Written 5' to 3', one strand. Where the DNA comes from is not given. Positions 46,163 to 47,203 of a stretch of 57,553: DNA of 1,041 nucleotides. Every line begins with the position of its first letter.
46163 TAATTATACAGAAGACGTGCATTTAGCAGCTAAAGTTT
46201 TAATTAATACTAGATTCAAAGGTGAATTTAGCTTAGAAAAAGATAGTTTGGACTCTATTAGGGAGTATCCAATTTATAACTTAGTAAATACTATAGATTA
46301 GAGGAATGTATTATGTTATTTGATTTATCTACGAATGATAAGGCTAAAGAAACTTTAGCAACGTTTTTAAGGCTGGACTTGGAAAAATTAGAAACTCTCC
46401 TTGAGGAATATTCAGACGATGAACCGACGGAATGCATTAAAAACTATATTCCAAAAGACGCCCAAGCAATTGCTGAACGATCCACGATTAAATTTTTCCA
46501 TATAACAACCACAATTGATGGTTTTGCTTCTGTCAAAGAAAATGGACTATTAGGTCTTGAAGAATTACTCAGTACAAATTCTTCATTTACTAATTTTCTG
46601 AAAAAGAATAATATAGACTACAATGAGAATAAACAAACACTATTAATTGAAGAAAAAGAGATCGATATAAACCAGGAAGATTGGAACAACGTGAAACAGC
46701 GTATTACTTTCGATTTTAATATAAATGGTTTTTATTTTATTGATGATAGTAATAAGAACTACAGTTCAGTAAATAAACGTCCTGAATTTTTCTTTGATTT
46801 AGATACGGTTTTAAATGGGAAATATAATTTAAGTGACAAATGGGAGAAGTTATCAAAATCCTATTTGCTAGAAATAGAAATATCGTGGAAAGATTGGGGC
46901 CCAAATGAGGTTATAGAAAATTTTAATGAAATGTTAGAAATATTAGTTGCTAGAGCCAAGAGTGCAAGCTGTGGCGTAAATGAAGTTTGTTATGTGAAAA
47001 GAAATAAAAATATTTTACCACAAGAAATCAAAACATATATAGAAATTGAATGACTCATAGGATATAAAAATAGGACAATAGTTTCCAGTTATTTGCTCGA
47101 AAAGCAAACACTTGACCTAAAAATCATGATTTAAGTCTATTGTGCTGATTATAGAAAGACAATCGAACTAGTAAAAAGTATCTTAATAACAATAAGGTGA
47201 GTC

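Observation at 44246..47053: Uncharacterised two-gene cassette (588 aa + 246 aa) between IS3 and a resolvase: candidate novel defence/accessory system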

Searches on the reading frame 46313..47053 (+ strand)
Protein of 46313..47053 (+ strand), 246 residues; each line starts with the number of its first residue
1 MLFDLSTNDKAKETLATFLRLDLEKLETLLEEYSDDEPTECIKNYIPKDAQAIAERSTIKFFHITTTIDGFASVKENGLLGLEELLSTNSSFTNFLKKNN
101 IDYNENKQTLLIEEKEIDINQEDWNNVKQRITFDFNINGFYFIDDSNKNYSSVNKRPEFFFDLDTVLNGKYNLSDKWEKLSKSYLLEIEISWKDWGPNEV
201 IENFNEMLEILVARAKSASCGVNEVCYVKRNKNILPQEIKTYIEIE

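Call 3: search_protein_families(library=pfam, proteins=[window:46313-47053:+], max_evalue=1)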
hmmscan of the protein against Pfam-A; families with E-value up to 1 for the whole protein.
window:46313-47053:+ (246 aa): 0 families

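Call 4: search_protein_families(library=padloc, proteins=[window:46313-47053:+], max_evalue=1)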
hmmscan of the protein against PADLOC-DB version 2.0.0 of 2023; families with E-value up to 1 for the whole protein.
window:46313-47053:+ (246 aa): 0 families

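Call 5: search_protein_families(library=ncbifam, proteins=[window:46313-47053:+], max_evalue=1)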
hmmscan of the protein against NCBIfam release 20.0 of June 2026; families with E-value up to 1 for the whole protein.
window:46313-47053:+ (246 aa): 0 families

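Call 12: find_homologous_proteins(query=window:46313-47053:+)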
Query window:46313-47053:+ (246 aa): 4 proteins with E <= 0.001 among 699 candidates.
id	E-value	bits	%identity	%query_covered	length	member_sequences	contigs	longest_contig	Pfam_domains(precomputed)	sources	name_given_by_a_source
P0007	4.2e-131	454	100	85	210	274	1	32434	-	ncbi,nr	ncbi:hypothetical protein JKS91_14680, partial [Listeria monocytogenes]|nr:hypothetical protein [Lis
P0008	2.0e-81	291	60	98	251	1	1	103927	-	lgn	-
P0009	6.3e-73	263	54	98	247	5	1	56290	-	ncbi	ncbi:TPA: hypothetical protein ACGX5B_002199, partial [Listeria monocytogenes]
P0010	3.3e-64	235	51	98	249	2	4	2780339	-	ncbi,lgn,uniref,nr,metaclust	ncbi:Uncharacterised protein [Listeria grayi]|uniref:Uncharacterized protein n=1 Tax=Listeria grayi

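Call 14: search_solved_structures(query=window:46313-47053:+, max_evalue=10)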
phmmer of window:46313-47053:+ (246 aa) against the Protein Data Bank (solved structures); distinct sequences matched with E-value up to 10: 0.

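Call 27: find_encoding_contigs(protein=P0010, flank=10000)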
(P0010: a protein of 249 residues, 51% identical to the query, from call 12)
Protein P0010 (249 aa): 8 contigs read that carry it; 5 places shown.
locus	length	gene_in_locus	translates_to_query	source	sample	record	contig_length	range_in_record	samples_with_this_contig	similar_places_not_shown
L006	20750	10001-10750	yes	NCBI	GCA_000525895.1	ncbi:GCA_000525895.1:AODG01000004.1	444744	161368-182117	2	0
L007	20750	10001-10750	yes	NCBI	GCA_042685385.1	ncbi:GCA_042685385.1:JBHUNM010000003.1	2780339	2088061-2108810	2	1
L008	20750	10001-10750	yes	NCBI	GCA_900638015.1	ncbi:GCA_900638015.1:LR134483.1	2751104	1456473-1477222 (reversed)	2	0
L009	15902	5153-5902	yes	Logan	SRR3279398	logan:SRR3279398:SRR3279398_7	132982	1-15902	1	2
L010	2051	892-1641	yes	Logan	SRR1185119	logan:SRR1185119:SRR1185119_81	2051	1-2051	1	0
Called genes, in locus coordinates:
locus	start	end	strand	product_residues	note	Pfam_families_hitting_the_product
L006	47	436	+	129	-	PF01471:PG_binding_1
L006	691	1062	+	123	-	PF01471:PG_binding_1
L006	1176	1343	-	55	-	PF13333:rve_2 (weak), PF13683:rve_3 (weak)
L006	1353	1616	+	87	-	PF00239:Resolvase (weak)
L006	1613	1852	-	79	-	PF07252:DUF1433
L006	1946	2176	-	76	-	-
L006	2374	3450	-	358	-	PF00165:HTH_AraC (faint), PF12833:HTH_18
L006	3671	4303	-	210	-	PF00665:rve, PF13683:rve_3, PF13333:rve_2 (weak)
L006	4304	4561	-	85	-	-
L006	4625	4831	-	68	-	-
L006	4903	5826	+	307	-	-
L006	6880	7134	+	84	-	PF01527:HTH_Tnp_1, PF13518:HTH_28 (weak), PF13384:HTH_23 (weak)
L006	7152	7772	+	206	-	PF13276:HTH_21, PF00665:rve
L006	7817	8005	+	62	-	PF13333:rve_2, PF13683:rve_3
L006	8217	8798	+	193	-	-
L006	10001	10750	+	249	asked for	-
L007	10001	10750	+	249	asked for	-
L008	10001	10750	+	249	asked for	-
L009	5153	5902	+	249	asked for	-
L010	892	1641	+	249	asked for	-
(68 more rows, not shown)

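Call 30: predict_structure(alignment_id=A2)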
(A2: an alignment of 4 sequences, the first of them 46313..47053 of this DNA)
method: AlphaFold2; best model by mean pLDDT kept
length: 246 residues; sequences in the alignment: 4
mean_pLDDT: 42.8   pTM: 0.31
mean pLDDT of the five models: 42.8, 35.7, 34.3, 33.4, 32.7
residues with pLDDT >= 90: 0; 70-90: 2; 50-70: 77; < 50: 167
segments of 3 or more residues with pLDDT < 50: 1-8, 33-40, 53-82, 88-91, 122-160, 176-246
pLDDT, mean of each block of 10 residues (from residue 1): 42 56 65 48 57 42 29 29 48 55 61 57 39 30 29 38 52 49 35 34 39 35 34 33 28
secondary structure, 60 per line:
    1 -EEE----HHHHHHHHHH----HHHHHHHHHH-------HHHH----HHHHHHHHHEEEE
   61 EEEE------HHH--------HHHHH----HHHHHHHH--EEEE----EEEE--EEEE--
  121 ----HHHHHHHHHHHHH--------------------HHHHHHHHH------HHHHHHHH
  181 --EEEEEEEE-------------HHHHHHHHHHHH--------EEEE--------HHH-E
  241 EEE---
elements in order: E2-4 H9-18 H23-32 H40-43 H48-56 E57-64 H82-86 H91-98 E101-104 E109-112 E115-118 H125-137 H158-166 H173-180 E183-190 H204-215 E224-227 E240-243

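Call 61: search_protein_families(library=pfam, alignment_id=A2, max_evalue=10)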
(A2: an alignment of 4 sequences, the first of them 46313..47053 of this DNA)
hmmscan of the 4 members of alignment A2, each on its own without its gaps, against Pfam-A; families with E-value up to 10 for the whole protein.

A. member 1, window:46313-47053:+ (246 aa): 0 families

B. families by the number of members that match (of 4 scanned): 3 families
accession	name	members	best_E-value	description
PF17016.10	DUF5095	1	0.00018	Domain of unknown function (DUF5095)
PF09639.16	YjcQ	1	0.0024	YjcQ protein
PF20383.3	DUF6678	1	0.018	Family of unknown function (DUF6678)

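Call 62: find_related_loci(query=A2, collection=metagenome_contigs, flank=6000)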
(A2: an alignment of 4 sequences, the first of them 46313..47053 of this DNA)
Query A2 (246 aa) in metagenome_contigs; peptide patterns used: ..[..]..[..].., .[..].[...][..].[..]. (x = any residue, [..] = any of these).
600 stretches matched a pattern, but none encodes a relative of the query by tblastn (E <= 1e-3).

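Call 63: search_solved_structures(query=A2, max_evalue=10, show_alignments=3)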
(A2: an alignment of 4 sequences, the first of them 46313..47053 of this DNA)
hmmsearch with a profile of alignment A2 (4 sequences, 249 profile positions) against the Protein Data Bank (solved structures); distinct sequences matched with E-value up to 10: 4.
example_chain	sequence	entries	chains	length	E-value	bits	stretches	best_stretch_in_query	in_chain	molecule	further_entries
7sr2_A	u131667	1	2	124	0.094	15.4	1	105-161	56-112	Sorting nexin-25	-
7sr1_A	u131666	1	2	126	0.11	15.1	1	105-161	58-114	Sorting nexin-25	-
5fzr_A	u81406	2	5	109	0.33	13.6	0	219-248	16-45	DESIGNED TPR PROTEIN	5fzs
5fzq_A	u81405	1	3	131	0.53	12.9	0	219-248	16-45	DESIGNED TPR PROTEIN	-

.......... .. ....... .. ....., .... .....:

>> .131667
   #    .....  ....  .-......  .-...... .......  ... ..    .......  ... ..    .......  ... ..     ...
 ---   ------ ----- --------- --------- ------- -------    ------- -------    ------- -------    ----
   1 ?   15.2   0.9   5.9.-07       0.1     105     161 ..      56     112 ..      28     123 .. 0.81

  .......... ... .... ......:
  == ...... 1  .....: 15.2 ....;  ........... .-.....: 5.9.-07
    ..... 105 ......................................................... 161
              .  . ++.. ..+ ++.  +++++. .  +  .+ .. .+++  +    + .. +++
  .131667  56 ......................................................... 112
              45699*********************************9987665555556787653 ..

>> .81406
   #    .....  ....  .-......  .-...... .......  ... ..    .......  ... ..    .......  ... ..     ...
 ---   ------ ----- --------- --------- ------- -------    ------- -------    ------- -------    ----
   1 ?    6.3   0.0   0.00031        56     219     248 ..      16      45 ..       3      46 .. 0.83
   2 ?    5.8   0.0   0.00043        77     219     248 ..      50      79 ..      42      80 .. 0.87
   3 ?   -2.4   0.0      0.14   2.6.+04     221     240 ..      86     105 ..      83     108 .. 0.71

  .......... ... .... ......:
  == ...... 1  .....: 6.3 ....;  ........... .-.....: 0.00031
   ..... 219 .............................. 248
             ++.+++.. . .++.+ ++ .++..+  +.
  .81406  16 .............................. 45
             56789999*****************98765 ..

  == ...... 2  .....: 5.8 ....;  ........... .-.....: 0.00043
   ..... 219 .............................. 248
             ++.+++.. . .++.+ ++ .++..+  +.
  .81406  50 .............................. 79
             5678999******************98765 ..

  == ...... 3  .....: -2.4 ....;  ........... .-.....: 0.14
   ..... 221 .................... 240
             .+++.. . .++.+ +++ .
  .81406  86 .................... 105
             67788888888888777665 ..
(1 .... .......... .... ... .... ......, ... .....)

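Call 64: search_protein_families(library=phrogs, proteins=[window:46313-47053:+, P0008, P0009, P0010], max_evalue=1)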
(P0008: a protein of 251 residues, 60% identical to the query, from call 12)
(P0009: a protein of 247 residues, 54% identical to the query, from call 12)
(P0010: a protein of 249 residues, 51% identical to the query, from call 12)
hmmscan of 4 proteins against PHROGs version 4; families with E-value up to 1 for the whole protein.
window:46313-47053:+ (246 aa): 2 families
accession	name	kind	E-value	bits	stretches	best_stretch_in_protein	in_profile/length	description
phrog_9256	-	unknown function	0.043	15.1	1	97-164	4-73/143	-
phrog_37832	-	unknown function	0.061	14.6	1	129-149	14-34/59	-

P0008 (251 aa): 1 family
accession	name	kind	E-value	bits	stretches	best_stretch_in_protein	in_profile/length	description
phrog_16187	-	unknown function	0.026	15.2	1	25-117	105-192/211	-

P0009 (247 aa): 0 families

P0010 (249 aa): 3 families
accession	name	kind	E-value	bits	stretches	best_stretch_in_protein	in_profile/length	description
phrog_306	-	head and packaging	0.041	15.6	1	17-55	51-89/115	minor head protein Ace-like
phrog_10125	-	unknown function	0.047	14.6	0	11-42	5-36/57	-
phrog_3675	-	unknown function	0.071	14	1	111-149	30-68/110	-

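Call 76: fold_search(model_id=the predicted structure, library=pdb)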
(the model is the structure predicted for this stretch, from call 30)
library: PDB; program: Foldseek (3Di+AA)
matches with E <= 10: 3; with E <= 0.001: 0
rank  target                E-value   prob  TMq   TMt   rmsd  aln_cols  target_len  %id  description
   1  8btg_A                7.6e+00  0.01  0.14  0.12  13.5       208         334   10  Cryo-EM structure of the bacterial replication origin opening basal unwinding system (released 2024-02-14)
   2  9lgi_A                8.1e+00  0.02  0.17  0.07  12.8       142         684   15  Cryo-EM structure of a type II-D CRISPR-Cas9 in complex with single-guided RNA and double-stranded DNA (released 2025-08-20)
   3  8to0_5                8.5e+00  0.01  0.10  0.07  16.6        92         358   18  48-nm repeating structure of doublets from mouse sperm flagella (released 2023-11-01)

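Call 100: find_related_loci(query=A2, collection=viral_contigs, flank=5000)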
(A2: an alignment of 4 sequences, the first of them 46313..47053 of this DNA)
Query A2 (246 aa) in viral_contigs; peptide patterns used: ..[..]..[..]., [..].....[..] (x = any residue, [..] = any of these).
599 stretches matched a pattern, but none encodes a relative of the query by tblastn (E <= 1e-3).
